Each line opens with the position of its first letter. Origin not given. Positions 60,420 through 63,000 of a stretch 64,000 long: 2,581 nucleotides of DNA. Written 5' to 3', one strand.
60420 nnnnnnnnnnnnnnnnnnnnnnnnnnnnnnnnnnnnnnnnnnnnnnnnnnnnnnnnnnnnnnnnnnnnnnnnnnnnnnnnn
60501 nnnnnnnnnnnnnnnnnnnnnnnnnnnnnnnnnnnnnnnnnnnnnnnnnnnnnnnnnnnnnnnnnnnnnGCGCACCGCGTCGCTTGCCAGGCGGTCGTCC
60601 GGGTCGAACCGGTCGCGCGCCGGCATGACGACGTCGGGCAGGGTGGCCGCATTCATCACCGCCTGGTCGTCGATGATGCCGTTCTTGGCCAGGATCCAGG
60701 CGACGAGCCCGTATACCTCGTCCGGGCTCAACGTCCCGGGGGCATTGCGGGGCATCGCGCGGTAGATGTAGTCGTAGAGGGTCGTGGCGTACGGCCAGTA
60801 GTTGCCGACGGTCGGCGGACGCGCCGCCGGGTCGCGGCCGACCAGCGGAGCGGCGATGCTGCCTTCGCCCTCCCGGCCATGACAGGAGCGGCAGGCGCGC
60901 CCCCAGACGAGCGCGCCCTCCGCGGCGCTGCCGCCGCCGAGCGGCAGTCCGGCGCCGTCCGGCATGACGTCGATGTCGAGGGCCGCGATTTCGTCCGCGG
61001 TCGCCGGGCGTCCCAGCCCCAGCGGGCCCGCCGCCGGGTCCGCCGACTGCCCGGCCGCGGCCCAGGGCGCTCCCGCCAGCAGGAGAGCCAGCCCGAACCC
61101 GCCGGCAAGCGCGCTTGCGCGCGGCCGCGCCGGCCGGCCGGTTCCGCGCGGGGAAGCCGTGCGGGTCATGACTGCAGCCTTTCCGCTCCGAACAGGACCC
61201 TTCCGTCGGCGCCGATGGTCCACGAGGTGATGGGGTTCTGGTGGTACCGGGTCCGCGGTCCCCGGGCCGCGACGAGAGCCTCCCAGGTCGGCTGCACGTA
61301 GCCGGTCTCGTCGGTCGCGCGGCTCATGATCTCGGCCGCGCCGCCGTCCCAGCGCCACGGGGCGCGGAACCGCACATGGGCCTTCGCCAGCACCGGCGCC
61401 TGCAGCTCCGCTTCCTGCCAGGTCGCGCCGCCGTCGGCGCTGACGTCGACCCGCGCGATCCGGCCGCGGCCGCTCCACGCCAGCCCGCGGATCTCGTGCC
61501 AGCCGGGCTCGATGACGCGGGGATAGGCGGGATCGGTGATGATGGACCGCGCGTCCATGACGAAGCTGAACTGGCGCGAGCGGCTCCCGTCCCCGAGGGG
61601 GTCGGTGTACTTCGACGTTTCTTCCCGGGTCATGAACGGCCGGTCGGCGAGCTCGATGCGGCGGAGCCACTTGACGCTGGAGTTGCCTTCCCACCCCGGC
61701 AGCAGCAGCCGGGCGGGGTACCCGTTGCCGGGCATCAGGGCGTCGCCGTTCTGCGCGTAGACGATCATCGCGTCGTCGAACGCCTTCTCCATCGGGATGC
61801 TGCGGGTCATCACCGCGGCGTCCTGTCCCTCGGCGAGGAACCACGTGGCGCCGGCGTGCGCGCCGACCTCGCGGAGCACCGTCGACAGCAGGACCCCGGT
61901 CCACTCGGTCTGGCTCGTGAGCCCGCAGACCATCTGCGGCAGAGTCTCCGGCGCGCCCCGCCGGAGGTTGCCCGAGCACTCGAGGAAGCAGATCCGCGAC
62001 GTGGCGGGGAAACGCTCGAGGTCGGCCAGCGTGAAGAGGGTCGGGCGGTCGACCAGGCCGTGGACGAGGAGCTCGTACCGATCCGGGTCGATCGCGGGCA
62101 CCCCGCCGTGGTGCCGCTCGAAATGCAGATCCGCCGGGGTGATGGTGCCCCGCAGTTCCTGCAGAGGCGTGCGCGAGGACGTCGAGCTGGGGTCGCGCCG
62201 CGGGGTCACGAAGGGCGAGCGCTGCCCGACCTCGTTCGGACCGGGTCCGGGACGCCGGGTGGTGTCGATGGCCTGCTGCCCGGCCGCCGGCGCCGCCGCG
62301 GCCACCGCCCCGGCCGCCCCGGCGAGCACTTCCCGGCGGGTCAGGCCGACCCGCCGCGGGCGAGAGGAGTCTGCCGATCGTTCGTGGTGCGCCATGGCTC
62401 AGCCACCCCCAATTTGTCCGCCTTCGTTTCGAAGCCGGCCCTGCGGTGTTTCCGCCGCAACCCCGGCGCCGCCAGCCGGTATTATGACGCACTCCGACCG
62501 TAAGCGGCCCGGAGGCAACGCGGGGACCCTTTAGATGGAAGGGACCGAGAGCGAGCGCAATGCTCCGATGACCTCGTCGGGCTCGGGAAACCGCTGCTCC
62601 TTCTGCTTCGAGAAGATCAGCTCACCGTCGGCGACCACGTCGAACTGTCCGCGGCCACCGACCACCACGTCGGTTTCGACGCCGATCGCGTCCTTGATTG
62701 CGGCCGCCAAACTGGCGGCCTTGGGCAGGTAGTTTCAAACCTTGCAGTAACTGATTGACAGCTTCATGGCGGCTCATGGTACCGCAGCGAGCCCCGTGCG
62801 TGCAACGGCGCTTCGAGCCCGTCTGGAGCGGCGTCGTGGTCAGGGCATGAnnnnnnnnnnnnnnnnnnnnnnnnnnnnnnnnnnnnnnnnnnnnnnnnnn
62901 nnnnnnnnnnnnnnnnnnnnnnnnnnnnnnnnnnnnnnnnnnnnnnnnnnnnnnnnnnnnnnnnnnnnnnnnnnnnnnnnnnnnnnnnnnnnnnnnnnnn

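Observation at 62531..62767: Uncalled SelW-like (Rdx family) selenoprotein gene with CxxU and a downstream hairpin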

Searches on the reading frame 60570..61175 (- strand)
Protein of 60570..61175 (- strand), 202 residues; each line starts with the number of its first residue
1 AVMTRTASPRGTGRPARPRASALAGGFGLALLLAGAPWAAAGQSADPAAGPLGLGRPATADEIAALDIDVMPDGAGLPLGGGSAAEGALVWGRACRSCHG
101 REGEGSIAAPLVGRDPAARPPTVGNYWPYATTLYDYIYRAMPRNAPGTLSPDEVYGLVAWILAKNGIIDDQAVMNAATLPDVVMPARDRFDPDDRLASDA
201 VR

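Call 39: search_protein_families(library=pfam, proteins=[window:60570-61175:-], max_evalue=0.001)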
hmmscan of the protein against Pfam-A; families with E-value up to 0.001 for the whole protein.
window:60570-61175:- (202 aa): 2 families
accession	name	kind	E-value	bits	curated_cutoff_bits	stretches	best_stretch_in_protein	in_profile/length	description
PF13442.11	Cytochrome_CBB3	-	8.5e-11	42.5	27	1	83-161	2-68/68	Cytochrome C oxidase, cbb3-type, subunit III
PF00034.26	Cytochrom_C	-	5.3e-05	24.9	21.3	1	84-162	1-87/90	Cytochrome c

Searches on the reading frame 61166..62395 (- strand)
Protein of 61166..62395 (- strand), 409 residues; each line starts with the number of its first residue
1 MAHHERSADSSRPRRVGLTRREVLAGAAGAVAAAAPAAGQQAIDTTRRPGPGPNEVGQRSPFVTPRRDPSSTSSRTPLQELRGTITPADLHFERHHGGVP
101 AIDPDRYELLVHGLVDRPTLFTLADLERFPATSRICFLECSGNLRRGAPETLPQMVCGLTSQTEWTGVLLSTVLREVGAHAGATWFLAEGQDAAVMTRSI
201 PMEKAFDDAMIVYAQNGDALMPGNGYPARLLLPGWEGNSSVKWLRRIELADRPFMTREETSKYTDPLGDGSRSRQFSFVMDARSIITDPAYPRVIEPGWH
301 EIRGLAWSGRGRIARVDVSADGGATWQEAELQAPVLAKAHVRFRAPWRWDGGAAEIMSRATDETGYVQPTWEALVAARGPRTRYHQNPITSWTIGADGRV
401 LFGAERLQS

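Call 28: find_encoding_contigs(protein=window:61166-62395:-, flank=10000, max_places=6)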
Protein window:61166-62395:- (409 aa): no gene with exactly this product is on record in the collection.

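Call 39: search_protein_families(library=pfam, proteins=[window:61169-62395:-], max_evalue=0.001)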
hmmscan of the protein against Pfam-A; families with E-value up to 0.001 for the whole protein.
window:61169-62395:- (409 aa): 2 families
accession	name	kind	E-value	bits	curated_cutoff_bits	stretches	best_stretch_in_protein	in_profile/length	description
PF00174.25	Oxidored_molyb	-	3.6e-46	157.3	24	1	96-255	1-166/169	Oxidoreductase molybdopterin binding domain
PF03404.22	Mo-co_dimer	-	3.3e-16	60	22.7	1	278-389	5-135/138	Mo-co oxidoreductase dimerisation domain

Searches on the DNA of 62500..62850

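Call 11: search_rna_families(source=window, start=62500, end=62850, threshold=evalue, max_evalue=10, show_alignments=3)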
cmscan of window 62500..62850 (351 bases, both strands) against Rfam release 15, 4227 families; matches with E-value up to 10: 2.
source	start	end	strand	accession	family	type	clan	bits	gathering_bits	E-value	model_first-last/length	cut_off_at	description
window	62694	62754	+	RF02900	AaHKsRNA82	Gene; sRNA;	-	18.7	51.4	2.6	1-81/81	no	Aggregatibacter sRNA 82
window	62515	62631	+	RF00305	snoZ248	Gene; snRNA; snoRNA; CD-box;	-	14.7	120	3.8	1-137/137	no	Small nucleolar RNA Z248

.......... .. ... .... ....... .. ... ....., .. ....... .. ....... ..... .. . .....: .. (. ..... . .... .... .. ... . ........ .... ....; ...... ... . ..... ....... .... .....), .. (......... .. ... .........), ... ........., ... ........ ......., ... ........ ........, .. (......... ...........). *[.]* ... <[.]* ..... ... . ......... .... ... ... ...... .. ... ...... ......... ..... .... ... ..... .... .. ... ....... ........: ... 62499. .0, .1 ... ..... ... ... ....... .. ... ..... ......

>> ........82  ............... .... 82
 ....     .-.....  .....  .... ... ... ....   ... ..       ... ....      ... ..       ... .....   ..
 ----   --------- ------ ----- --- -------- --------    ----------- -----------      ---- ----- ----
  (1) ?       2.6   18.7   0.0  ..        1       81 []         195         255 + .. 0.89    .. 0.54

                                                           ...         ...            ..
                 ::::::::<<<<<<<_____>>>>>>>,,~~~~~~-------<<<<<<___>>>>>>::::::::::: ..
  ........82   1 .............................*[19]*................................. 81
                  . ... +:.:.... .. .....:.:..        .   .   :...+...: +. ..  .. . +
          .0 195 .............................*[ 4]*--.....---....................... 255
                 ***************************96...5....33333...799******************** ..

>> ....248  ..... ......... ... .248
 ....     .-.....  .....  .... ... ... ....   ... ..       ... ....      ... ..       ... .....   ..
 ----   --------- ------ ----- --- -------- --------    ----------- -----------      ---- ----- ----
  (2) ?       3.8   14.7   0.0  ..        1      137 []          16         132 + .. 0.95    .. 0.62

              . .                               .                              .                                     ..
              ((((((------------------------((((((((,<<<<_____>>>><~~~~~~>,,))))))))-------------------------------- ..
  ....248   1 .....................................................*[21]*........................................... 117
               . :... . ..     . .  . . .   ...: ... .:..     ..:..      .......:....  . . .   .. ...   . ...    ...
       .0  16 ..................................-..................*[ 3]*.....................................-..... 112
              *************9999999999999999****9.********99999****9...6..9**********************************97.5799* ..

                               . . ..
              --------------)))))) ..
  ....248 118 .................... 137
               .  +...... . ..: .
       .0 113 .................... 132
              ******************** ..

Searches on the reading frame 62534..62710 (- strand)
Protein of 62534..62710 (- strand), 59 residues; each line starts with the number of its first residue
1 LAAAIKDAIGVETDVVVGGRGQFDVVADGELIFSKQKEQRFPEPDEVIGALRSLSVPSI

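Call 7: search_protein_families(library=pfam, proteins=[window:62534-62710:-], max_evalue=1)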
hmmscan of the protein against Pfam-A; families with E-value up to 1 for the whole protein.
seq(59 aa): 1 family
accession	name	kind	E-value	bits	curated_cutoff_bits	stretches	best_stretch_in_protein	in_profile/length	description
PF10262.15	Rdx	-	2.5e-08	34.5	22.6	1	12-52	33-73/74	Rdx family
